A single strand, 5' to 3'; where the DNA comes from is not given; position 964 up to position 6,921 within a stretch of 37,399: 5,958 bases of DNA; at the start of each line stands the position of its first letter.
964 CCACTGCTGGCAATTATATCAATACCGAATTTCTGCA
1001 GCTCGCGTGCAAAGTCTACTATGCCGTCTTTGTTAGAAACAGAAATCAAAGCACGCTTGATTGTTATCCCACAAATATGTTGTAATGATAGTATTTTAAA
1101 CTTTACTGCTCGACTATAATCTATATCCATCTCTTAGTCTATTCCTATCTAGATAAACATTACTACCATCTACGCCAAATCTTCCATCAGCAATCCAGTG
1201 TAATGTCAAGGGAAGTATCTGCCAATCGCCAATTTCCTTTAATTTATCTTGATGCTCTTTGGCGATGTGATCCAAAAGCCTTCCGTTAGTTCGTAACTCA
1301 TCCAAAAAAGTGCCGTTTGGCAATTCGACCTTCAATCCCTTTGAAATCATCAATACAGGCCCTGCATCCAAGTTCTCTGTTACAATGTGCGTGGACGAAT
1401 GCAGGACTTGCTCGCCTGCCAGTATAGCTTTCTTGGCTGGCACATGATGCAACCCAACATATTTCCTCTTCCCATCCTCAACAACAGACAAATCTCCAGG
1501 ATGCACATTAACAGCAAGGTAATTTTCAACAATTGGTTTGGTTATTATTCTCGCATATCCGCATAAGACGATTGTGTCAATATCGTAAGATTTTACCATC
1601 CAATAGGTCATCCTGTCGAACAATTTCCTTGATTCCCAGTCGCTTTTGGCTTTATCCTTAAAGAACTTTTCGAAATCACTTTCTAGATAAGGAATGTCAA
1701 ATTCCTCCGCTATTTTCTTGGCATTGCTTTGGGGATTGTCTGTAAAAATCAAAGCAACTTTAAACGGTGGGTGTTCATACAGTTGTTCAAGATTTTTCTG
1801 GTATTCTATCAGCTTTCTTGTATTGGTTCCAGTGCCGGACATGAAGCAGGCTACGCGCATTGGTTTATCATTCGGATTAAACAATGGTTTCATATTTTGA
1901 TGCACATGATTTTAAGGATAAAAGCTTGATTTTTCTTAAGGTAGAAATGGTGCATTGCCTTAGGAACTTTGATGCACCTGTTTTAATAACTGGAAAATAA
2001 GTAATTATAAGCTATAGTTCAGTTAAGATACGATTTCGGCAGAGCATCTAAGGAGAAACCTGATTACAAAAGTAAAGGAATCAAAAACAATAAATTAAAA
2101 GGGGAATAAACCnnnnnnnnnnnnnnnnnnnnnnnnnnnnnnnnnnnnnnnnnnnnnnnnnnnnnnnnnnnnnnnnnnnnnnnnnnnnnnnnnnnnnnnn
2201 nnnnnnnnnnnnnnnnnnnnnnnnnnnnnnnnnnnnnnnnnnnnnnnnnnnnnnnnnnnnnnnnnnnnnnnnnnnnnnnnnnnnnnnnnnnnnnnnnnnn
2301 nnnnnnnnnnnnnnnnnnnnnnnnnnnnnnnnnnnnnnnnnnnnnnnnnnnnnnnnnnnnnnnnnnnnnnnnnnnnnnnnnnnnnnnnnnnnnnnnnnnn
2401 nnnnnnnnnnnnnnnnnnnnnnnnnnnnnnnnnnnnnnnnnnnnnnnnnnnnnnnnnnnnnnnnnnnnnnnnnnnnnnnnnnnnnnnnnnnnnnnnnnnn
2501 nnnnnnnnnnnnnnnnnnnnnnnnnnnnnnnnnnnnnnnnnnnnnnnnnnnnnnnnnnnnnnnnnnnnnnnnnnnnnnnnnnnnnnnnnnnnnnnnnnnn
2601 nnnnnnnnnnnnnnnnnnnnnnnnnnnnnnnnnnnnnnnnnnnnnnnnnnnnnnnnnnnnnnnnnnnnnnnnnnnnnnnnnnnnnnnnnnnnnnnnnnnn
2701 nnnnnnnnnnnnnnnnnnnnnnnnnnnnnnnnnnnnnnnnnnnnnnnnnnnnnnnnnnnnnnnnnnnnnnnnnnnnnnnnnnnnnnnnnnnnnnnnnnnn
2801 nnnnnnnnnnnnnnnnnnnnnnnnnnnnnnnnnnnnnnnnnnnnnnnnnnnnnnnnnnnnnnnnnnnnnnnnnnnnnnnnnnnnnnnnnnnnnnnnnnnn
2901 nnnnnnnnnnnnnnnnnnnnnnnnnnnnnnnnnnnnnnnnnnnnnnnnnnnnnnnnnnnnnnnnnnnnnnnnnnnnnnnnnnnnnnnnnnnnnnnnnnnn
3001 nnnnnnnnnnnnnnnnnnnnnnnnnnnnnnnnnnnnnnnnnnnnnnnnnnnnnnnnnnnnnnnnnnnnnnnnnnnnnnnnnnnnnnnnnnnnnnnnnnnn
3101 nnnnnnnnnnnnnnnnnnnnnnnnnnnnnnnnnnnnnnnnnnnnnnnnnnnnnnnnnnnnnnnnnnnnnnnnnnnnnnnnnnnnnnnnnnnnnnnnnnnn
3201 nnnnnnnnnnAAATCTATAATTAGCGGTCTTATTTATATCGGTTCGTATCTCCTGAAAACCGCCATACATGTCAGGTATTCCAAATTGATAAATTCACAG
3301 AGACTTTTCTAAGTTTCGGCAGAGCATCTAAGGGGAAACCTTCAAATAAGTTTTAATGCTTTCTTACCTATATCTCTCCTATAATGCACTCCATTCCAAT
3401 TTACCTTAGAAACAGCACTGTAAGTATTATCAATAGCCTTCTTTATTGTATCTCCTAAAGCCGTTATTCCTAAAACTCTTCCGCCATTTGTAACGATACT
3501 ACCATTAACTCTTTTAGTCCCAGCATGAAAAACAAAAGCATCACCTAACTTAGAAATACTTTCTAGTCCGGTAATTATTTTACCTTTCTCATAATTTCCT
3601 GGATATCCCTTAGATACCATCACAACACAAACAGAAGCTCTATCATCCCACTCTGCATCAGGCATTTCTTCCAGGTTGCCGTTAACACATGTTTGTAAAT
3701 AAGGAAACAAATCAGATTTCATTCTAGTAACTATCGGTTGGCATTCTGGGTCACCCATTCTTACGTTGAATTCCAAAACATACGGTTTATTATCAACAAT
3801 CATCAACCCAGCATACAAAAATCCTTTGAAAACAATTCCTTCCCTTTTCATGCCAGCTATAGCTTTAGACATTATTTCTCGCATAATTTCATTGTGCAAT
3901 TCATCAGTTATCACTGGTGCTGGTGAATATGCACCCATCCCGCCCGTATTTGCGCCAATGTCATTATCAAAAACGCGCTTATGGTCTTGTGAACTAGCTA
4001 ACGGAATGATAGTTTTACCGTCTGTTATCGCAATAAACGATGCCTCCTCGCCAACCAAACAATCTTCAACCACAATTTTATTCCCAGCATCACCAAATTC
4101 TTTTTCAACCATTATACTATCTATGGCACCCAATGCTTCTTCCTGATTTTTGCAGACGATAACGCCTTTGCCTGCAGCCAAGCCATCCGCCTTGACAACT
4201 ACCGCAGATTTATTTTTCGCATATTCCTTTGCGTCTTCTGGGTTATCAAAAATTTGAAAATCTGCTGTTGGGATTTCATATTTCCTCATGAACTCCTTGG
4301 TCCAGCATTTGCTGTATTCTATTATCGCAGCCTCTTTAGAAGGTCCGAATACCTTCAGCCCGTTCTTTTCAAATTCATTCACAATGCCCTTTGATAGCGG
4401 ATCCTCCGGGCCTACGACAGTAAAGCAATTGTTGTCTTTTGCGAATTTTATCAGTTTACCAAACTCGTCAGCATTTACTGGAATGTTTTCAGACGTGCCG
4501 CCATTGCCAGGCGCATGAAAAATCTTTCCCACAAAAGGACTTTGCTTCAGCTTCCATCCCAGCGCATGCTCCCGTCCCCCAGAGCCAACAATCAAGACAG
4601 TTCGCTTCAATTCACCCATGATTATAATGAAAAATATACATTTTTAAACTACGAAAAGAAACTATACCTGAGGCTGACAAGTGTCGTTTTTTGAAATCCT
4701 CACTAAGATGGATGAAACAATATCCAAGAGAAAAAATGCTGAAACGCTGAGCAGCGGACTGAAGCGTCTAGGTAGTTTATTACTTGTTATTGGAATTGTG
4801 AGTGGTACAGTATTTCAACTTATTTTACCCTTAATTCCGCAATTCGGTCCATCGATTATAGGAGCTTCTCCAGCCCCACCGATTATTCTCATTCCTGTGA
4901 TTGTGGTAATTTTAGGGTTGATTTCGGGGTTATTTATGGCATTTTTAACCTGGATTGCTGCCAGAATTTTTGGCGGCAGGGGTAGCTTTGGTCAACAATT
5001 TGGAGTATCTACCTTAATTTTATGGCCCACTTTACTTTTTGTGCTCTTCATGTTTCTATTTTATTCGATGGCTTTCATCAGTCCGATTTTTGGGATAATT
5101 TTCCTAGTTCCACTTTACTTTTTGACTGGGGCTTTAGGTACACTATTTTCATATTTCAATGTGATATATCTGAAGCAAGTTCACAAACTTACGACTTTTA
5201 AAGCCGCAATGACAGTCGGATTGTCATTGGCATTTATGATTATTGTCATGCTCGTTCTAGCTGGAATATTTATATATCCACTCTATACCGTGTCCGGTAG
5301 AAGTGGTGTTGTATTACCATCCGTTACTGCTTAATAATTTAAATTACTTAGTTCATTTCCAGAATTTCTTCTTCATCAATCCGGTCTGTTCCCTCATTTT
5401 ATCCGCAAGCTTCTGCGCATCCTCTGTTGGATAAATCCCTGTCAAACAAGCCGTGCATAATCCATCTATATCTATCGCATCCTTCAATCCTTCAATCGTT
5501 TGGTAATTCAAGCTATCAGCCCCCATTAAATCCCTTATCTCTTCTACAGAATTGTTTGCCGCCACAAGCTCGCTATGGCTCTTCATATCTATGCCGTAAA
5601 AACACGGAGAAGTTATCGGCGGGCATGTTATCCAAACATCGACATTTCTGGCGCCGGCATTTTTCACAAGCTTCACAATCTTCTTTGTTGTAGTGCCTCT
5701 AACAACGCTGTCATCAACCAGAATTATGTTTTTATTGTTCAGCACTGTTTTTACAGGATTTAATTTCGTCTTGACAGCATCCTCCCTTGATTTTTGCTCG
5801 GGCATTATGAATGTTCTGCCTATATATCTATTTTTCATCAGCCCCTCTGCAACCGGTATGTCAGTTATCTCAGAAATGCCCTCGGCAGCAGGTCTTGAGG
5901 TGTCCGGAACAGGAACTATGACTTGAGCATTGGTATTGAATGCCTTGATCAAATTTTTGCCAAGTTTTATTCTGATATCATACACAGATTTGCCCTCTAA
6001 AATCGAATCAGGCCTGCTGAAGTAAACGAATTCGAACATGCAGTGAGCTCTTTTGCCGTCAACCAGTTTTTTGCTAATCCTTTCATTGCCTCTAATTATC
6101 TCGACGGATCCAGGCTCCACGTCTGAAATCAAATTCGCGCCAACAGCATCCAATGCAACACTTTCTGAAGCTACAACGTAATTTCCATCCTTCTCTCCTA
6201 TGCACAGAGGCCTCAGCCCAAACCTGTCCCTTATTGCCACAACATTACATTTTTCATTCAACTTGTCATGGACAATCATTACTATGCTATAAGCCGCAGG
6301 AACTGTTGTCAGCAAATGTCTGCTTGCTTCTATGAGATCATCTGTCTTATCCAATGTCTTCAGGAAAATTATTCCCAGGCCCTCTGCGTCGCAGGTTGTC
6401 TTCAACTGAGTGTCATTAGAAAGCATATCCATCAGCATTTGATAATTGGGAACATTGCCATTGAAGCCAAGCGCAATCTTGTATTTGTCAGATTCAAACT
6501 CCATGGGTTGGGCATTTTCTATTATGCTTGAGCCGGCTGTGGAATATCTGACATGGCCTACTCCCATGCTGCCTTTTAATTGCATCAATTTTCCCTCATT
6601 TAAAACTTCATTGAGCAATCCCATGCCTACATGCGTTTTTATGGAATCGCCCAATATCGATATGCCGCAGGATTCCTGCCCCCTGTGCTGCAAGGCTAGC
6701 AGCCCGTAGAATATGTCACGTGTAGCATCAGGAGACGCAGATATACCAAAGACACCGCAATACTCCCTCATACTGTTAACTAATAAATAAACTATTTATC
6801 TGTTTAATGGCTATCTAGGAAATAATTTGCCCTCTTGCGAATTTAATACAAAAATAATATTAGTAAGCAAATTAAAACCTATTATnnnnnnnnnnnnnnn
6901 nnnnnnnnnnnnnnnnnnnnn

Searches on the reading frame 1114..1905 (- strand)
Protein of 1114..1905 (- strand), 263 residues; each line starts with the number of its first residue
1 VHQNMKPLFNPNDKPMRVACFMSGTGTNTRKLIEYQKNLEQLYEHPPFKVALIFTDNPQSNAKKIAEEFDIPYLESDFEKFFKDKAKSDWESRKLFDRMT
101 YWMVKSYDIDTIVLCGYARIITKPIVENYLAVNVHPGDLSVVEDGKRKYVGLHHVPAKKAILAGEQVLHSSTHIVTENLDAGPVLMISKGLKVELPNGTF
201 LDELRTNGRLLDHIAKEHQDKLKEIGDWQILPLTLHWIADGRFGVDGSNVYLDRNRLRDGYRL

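Call 12: search_protein_families(library=pfam, proteins=[window:1114-1905:-], max_evalue=0.001)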
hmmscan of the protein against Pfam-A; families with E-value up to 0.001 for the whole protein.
window:1114-1905:- (263 aa): 1 family
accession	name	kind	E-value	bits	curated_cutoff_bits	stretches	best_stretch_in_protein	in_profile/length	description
PF00551.24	Formyl_trans_N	-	4.2e-17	62.9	26.1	1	16-188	1-152/181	Formyl transferase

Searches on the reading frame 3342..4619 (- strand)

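Call 12: search_protein_families(library=pfam, proteins=[window:3342-4619:-], max_evalue=0.001)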
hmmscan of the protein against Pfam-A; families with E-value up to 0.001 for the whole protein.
window:3342-4619:- (425 aa): 5 families
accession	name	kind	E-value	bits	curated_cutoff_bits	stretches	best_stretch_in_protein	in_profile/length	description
PF01071.24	GARS_A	-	1.2e-79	267.1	27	1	103-293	2-194/194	Phosphoribosylglycinamide synthetase, ATP-grasp (A) domain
PF02843.22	GARS_C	-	2.3e-34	118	34.8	1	329-420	1-92/92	Phosphoribosylglycinamide synthetase, C domain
PF02844.21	GARS_N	-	2e-32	112.3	29.5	1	7-101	2-100/100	Phosphoribosylglycinamide synthetase, N domain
PF02655.19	ATP-grasp_3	-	4.3e-07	30.6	23.2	1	115-288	17-157/160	ATP-grasp domain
PF08442.15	ATP-grasp_2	-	0.0001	22.4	29.5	1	107-185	7-98/202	ATP-grasp domain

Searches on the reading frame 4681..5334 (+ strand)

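Call 12: search_protein_families(library=pfam, proteins=[window:4681-5334:+], max_evalue=0.001)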
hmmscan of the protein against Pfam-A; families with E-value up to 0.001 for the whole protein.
window:4681-5334:+ (217 aa): 1 family
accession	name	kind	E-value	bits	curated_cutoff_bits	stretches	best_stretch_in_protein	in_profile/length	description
PF04893.22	Yip1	-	0.00013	22.3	28.6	1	32-192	24-172/173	Yip1 domain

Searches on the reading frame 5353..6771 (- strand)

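Call 12: search_protein_families(library=pfam, proteins=[window:5353-6771:-], max_evalue=0.001)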
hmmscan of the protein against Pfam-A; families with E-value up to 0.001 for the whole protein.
window:5353-6771:- (472 aa): 3 families
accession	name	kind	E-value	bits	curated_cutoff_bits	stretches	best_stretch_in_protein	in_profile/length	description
PF13522.11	GATase_6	-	1.8e-12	47.9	27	1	65-203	8-130/130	Glutamine amidotransferase domain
PF13537.11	GATase_7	-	5e-12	46.4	25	1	82-208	8-122/123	Glutamine amidotransferase domain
PF00156.33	Pribosyltran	-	2.2e-08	34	26.3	1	255-379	3-120/158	Phosphoribosyl transferase domain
